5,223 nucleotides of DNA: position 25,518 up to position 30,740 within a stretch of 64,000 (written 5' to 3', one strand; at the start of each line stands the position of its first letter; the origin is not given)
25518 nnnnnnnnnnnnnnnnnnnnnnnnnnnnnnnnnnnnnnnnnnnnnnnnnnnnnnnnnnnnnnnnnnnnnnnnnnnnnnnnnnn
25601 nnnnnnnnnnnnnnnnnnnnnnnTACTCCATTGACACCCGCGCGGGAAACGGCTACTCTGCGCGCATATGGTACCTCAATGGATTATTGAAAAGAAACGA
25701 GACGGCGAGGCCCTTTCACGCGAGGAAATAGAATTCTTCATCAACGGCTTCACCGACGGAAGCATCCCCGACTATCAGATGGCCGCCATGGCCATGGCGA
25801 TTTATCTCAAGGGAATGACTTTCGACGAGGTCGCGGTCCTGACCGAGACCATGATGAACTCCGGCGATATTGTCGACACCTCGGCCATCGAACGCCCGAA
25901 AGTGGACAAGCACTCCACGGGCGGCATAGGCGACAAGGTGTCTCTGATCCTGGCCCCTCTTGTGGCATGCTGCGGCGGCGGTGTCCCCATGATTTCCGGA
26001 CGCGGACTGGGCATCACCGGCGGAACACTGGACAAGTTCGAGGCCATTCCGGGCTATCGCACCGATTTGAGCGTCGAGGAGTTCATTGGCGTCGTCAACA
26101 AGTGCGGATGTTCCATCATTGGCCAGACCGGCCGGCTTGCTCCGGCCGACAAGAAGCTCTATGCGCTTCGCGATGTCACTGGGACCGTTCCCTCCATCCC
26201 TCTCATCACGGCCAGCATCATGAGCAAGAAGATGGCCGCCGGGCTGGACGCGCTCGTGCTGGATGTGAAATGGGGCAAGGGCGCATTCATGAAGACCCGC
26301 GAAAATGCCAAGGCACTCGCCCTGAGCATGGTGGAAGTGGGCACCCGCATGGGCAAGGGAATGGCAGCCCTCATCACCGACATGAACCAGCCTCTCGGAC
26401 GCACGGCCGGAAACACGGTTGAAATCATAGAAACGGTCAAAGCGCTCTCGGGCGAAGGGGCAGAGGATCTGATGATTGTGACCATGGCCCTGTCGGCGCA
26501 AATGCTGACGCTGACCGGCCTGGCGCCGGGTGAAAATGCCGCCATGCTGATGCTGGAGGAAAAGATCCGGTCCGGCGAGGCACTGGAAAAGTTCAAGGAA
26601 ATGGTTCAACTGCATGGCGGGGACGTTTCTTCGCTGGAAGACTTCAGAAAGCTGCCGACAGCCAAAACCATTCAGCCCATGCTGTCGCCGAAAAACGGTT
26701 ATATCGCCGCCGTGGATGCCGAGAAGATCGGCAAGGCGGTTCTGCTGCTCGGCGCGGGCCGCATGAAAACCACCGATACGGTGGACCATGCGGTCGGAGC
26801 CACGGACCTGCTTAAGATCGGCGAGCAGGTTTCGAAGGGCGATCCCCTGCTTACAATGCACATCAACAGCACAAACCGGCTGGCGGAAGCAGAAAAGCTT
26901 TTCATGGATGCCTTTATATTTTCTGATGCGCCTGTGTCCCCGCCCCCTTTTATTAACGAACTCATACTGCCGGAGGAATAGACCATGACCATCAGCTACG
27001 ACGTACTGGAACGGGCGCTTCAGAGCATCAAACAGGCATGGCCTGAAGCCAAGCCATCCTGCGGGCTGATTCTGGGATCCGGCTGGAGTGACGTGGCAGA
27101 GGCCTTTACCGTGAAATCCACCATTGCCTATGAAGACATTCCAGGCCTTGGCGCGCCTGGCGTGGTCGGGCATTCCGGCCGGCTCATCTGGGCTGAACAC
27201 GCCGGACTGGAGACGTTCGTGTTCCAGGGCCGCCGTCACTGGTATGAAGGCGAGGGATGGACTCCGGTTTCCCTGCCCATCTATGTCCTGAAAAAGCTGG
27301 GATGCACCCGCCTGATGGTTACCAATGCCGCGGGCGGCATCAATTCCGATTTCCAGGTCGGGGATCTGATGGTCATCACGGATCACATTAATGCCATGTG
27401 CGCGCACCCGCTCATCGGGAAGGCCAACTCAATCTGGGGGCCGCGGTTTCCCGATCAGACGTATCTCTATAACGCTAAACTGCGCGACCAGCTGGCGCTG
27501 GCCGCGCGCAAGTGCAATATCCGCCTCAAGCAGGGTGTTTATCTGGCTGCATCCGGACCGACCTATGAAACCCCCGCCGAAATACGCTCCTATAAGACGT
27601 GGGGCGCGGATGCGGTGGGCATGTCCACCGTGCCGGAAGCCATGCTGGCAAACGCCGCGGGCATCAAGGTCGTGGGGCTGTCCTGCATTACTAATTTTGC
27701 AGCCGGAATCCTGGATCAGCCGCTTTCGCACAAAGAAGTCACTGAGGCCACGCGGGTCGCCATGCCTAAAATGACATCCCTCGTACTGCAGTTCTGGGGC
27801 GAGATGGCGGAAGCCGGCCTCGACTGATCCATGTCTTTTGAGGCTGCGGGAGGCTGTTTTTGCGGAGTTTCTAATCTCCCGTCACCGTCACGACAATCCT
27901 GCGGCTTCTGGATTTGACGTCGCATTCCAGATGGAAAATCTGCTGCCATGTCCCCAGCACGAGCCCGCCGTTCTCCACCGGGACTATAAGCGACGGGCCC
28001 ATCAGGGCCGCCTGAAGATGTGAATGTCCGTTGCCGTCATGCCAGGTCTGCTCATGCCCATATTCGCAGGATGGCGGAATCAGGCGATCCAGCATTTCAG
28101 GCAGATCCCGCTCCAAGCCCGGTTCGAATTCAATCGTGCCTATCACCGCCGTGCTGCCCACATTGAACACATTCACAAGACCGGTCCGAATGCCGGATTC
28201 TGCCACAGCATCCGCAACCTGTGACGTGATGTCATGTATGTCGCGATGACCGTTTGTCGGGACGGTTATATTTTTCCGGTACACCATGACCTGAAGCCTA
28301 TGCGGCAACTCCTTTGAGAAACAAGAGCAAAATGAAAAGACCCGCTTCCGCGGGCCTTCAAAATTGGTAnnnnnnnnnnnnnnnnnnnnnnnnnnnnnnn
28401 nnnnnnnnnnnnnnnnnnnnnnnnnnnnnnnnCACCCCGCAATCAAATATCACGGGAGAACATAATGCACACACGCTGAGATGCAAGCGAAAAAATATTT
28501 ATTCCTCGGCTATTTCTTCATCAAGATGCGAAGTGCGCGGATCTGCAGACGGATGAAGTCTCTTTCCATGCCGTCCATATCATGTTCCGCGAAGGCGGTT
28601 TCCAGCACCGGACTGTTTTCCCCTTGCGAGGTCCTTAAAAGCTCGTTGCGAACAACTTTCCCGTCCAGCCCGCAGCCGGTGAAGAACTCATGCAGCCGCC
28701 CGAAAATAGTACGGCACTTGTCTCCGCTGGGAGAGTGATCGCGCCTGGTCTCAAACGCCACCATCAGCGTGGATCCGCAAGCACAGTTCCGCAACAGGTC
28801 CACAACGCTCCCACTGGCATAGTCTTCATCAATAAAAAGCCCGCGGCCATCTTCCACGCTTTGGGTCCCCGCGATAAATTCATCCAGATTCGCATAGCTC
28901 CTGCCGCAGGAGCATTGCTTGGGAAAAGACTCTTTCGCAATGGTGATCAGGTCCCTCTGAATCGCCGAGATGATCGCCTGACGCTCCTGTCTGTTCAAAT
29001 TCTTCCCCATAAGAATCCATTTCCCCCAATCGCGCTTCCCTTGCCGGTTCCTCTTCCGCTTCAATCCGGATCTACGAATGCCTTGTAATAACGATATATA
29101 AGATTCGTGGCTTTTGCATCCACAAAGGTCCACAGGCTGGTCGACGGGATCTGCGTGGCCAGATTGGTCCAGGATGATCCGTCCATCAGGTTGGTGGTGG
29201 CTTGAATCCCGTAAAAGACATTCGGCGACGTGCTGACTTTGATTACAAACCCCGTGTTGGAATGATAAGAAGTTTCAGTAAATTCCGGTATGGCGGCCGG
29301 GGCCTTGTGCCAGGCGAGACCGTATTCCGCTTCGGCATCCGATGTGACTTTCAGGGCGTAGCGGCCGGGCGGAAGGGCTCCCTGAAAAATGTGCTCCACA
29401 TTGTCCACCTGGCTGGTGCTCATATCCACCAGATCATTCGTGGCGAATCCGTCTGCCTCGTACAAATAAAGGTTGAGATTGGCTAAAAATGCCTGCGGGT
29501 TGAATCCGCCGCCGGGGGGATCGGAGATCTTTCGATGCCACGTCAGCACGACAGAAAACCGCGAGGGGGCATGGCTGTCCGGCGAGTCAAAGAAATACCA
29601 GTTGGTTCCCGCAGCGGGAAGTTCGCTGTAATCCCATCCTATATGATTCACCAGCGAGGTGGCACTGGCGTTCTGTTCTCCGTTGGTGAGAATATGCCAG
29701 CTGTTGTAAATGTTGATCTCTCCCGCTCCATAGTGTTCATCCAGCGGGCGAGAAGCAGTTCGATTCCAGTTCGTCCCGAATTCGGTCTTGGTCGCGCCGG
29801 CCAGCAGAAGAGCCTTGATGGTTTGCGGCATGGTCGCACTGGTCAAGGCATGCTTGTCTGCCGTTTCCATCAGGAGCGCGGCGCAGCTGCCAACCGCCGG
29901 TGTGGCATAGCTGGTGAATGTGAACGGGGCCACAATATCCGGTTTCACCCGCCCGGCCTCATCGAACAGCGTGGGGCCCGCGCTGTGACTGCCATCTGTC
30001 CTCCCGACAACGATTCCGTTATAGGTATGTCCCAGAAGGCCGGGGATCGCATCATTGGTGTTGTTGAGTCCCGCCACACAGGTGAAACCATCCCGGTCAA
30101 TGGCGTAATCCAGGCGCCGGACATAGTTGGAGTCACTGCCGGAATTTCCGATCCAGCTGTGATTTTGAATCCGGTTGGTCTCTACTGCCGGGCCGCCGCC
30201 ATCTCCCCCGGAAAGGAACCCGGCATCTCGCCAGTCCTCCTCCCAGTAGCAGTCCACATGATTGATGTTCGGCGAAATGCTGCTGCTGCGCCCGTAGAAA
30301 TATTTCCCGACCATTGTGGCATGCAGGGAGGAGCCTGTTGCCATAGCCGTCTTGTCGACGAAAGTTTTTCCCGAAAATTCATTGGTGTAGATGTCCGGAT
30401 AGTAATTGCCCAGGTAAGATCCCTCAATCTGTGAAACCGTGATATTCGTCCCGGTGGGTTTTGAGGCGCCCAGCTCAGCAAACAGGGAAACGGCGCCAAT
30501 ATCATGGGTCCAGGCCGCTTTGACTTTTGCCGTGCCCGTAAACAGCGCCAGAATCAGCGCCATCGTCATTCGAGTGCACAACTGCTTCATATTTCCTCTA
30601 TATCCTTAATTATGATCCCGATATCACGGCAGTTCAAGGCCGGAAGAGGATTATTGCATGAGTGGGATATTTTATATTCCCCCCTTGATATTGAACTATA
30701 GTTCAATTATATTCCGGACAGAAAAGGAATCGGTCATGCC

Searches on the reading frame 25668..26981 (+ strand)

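Call 94: search_protein_families(library=pfam, proteins=[window:25668-26981:+], max_evalue=0.00001)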
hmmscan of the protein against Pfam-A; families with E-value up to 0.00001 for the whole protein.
window:25668-26981:+ (437 aa): 3 families
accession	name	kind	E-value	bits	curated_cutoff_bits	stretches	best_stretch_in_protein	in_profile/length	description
PF00591.27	Glycos_transf_3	-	1.4e-38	133.4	27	1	77-306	3-253/253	Glycosyl transferase family, a/b domain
PF02885.22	Glycos_trans_3N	-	1.8e-24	85.7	26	1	6-66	3-63/63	Glycosyl transferase family, helical bundle domain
PF07831.19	PYNP_C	-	4.5e-20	71.5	27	1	345-414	1-70/75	Pyrimidine nucleoside phosphorylase C-terminal domain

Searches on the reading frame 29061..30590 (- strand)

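Call 94: search_protein_families(library=pfam, proteins=[window:29061-30590:-], max_evalue=0.00001)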
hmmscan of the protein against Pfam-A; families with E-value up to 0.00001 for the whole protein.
window:29061-30590:- (509 aa): 1 family
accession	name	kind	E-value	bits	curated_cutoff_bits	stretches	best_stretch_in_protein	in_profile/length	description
PF00082.27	Peptidase_S8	-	2.1e-06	27.7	21.8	0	139-288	111-286/288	Subtilase family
